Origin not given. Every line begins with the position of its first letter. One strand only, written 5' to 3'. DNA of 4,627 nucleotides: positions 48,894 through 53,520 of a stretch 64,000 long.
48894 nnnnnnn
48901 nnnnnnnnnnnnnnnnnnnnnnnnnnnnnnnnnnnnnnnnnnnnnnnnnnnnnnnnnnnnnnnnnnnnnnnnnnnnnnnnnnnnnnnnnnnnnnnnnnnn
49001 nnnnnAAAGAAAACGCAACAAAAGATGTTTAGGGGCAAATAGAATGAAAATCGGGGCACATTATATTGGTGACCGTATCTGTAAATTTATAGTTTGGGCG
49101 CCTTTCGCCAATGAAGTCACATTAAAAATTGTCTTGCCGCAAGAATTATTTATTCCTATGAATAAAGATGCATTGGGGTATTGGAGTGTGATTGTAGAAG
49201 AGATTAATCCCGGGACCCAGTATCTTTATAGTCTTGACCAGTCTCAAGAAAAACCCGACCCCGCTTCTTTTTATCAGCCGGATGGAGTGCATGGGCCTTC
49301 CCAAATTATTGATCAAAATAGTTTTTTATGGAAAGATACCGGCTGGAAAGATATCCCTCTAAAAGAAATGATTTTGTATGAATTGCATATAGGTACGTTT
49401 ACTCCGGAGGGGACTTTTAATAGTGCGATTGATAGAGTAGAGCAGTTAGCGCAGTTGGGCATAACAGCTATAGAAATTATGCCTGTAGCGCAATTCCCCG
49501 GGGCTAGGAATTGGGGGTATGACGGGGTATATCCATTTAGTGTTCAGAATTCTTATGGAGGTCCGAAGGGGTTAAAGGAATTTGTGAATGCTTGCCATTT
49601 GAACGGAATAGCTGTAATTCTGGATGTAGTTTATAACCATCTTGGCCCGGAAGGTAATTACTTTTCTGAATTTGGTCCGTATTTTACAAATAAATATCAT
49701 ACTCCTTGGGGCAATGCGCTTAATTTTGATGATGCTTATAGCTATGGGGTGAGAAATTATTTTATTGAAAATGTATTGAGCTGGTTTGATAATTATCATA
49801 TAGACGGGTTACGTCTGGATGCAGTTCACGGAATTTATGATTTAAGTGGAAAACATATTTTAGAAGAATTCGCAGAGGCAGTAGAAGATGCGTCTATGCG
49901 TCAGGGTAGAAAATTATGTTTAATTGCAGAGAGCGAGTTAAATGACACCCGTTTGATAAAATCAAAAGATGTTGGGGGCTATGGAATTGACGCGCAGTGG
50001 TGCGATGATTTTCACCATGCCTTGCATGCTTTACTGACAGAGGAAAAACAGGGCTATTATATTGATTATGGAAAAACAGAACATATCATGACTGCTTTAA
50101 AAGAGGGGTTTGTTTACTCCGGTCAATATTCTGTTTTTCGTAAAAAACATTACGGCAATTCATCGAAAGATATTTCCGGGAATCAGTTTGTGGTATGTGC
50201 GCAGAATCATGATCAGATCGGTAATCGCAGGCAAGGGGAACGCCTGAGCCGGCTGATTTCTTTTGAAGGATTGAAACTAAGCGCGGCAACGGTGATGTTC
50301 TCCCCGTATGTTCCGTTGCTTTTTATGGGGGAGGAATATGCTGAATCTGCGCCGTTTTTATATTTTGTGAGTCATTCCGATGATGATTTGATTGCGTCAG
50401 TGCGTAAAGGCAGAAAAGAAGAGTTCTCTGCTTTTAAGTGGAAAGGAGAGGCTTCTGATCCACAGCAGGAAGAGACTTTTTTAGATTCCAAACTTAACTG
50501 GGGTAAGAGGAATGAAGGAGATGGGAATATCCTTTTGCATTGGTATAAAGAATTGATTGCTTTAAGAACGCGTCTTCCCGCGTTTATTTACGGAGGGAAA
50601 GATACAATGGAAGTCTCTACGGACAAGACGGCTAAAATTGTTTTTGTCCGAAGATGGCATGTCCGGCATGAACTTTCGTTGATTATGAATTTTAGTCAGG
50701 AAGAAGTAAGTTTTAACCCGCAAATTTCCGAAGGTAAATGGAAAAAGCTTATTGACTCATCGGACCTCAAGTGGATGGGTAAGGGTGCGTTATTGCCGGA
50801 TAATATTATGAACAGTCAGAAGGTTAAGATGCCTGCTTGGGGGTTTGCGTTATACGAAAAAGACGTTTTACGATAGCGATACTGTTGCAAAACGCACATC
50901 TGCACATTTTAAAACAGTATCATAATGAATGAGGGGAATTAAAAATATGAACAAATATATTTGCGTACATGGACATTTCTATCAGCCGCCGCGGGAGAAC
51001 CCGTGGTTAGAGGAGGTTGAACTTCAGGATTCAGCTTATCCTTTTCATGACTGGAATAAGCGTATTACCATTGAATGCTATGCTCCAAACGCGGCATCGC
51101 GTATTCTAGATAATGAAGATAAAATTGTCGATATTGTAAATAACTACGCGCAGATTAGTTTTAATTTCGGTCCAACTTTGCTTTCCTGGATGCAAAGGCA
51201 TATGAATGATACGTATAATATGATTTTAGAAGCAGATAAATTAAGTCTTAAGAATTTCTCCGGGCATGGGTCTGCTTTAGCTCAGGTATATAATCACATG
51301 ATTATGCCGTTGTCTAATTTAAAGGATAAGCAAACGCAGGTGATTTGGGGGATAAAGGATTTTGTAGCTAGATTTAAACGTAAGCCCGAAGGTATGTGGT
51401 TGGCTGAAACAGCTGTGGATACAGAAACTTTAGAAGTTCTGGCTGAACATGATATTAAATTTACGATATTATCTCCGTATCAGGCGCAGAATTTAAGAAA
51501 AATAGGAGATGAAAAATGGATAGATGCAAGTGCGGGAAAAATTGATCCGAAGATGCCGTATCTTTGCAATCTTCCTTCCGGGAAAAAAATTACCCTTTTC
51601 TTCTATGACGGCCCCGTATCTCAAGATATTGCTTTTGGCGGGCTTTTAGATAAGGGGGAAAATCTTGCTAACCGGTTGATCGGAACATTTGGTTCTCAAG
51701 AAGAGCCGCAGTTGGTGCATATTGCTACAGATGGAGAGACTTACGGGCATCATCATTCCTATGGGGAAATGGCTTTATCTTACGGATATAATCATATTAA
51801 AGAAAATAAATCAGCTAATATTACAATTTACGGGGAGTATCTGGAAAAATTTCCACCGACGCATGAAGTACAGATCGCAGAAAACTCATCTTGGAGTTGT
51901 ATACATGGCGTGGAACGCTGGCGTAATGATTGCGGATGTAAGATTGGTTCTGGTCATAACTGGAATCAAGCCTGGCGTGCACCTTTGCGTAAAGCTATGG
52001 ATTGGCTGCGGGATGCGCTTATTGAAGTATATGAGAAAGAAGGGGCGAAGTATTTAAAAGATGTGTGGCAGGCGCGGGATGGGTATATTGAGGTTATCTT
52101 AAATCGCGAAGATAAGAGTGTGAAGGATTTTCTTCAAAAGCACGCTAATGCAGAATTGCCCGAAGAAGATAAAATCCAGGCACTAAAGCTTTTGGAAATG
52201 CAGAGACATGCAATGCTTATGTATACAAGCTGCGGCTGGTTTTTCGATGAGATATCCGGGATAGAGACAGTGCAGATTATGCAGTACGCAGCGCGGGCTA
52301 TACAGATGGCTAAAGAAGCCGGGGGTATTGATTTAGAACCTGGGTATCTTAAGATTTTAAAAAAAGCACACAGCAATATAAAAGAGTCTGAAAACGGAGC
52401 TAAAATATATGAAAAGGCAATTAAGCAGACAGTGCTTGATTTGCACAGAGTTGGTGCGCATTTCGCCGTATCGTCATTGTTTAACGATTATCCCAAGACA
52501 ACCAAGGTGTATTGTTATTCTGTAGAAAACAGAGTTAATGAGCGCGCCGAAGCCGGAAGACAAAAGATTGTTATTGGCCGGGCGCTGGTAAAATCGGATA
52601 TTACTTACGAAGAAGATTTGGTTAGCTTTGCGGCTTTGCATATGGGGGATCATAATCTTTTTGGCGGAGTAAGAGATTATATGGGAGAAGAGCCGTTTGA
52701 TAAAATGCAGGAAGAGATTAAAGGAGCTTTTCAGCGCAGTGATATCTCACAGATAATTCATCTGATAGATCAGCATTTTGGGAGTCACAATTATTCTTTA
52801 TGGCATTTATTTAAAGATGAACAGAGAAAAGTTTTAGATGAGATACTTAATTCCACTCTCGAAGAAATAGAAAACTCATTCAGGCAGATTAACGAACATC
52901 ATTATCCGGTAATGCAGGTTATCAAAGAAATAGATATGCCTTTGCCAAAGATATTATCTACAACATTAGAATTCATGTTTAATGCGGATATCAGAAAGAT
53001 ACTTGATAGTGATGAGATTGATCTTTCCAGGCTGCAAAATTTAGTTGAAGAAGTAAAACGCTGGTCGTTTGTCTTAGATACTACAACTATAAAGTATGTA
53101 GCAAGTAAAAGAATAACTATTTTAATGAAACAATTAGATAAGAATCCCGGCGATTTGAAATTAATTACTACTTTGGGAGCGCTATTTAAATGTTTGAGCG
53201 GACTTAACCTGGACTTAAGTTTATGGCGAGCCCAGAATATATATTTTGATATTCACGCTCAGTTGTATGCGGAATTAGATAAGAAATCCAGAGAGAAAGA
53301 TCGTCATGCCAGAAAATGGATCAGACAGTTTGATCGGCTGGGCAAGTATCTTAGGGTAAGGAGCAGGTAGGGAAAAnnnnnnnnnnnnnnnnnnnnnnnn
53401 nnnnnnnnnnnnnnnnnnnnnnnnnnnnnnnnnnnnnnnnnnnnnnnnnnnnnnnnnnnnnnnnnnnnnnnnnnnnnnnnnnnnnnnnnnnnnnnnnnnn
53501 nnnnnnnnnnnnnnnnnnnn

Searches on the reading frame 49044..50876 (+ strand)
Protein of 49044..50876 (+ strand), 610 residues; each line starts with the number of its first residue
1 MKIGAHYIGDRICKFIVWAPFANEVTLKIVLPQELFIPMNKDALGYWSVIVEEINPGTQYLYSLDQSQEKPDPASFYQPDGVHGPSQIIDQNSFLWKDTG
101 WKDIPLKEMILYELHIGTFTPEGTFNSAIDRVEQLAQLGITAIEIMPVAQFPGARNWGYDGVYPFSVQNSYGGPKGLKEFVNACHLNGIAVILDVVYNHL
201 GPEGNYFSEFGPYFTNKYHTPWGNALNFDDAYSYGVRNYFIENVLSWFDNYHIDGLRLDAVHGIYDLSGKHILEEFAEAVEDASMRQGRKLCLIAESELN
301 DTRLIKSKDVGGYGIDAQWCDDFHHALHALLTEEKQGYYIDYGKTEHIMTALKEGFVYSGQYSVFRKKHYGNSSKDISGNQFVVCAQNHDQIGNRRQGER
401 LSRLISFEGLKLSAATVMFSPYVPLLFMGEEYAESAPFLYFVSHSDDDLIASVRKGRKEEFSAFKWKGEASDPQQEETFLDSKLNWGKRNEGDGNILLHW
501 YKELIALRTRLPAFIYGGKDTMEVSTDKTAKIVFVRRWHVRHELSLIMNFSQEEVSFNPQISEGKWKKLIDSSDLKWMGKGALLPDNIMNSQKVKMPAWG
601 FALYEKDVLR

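Call 7: search_protein_families(library=pfam, proteins=[window:49044-50876:+])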
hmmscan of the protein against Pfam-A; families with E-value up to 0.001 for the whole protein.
window:49044-50876:+ (610 aa): 4 families
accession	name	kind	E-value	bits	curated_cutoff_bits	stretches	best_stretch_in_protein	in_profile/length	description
PF00128.31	Alpha-amylase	-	2e-21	77.2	22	2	116-212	15-104/446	Alpha amylase, catalytic domain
PF11941.14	DUF3459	-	4.7e-10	40.2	22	1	500-585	1-78/90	Domain of unknown function (DUF3459)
PF02922.24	CBM_48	-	4e-07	30.7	22.4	1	3-68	2-72/83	Carbohydrate-binding module 48 (Isoamylase N-terminal domain)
PF18952.6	DUF5696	-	5.2e-05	22.4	25.6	1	120-210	261-349/612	Family of unknown function (DUF5696)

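Call 8: search_protein_families(library=ncbifam, proteins=[window:49044-50876:+])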
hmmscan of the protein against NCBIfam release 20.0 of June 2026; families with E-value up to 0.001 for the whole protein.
window:49044-50876:+ (610 aa): 36 families (the best 25 are shown)
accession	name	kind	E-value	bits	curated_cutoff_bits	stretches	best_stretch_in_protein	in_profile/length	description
TIGR02402.1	trehalose_TreZ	equivalog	1.5e-222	739.8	538.8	1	13-556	1-543/545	malto-oligosyltrehalose trehalohydrolase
NF008967.0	PRK12313.1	equivalog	1.4e-43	149.2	577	1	3-264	27-314/633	1,4-alpha-glucan branching protein GlgB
NF003811.1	PRK05402.1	equivalog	2e-42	145.5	741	1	12-263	30-305/619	1,4-alpha-glucan branching protein GlgB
TIGR01515.1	branching_enzym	equivalog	8.7e-32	110.4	463.95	1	9-265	26-296/607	1,4-alpha-glucan branching enzyme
TIGR02104.1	pulA_typeI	equivalog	2.1e-28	98.8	504.5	1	3-573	12-599/605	type I pullulanase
NF009221.0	PRK12568.1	equivalog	1.4e-24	86.2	1270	1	13-263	155-427/745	1,4-alpha-glucan branching enzyme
NF011293.0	PRK14705.1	equivalog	8.9e-23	79.8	2376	1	15-264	642-909/1224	1,4-alpha-glucan branching enzyme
TIGR02100.1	glgX_debranch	equivalog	9.6e-22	76.8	640.9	1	85-260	131-342/688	glycogen debranching protein GlgX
NF011294.0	PRK14706.1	equivalog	9.9e-21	73.6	1284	1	11-265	41-315/642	1,4-alpha-glucan branching enzyme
NF041090.1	Cyc-maltodext_AglB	equivalog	1.8e-18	66.6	540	1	123-273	62-220/470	cyclomaltodextrinase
NF008183.0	PRK10933.1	subfamily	1.6e-15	56.8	535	2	122-209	29-115/551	alpha,alpha-phosphotrehalase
NF002983.0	PRK03705.1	equivalog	1.8e-15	56.1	901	1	85-260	127-337/658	glycogen debranching protein GlgX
TIGR02456.1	treS_nterm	equivalog_domain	2.7e-15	55.9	678.35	1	107-209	4-110/539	maltose alpha-D-glucosyltransferase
TIGR02403.1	trehalose_treC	equivalog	5.6e-15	55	799.05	1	122-210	23-110/544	alpha,alpha-phosphotrehalase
TIGR02401.1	trehalose_TreY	equivalog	7.7e-15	54.2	498.65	1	122-203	12-93/838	malto-oligosyltrehalose synthase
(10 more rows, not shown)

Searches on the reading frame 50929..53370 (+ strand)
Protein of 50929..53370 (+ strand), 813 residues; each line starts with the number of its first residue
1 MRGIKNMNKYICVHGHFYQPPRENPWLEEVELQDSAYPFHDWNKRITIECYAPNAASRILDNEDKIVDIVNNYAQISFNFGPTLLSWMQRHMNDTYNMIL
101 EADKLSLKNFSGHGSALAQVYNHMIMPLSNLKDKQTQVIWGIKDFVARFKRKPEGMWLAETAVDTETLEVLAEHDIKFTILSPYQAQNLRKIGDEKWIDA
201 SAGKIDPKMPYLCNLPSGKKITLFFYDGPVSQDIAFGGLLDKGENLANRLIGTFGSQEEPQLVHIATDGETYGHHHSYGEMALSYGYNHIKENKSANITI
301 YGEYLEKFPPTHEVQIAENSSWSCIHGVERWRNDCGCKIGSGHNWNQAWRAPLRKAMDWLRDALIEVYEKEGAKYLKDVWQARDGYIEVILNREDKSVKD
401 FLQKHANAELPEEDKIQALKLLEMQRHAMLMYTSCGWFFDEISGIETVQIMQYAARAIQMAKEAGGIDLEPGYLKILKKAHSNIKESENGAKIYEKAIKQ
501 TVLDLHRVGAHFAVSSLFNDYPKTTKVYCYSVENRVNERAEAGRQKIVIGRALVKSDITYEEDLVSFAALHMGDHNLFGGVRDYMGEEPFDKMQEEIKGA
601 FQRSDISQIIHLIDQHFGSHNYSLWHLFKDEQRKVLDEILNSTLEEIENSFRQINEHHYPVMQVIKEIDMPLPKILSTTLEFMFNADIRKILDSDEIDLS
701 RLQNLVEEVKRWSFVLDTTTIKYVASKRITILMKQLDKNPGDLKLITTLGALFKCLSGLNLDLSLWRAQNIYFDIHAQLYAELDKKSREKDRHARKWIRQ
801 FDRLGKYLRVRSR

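Call 7: search_protein_families(library=pfam, proteins=[window:50929-53370:+])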
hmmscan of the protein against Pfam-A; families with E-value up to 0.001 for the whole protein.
window:50929-53370:+ (813 aa): 2 families
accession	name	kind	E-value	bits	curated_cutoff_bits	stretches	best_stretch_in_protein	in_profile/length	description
PF12055.13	DUF3536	-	4.3e-121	404.1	25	1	345-628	1-284/284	Domain of unknown function (DUF3536)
PF03065.20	Glyco_hydro_57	-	3.9e-19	69.5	21.2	1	45-316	42-290/291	Glycosyl hydrolase family 57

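Call 8: search_protein_families(library=ncbifam, proteins=[window:50929-53370:+])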
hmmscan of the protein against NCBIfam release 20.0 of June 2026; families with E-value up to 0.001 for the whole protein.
window:50929-53370:+ (813 aa): 1 family
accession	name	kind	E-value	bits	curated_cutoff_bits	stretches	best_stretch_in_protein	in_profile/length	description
NF041133.1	branch_enz_Thcocales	equivalog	0.00023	19.8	1000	0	120-164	142-187/553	1,4-alpha-glucan branching protein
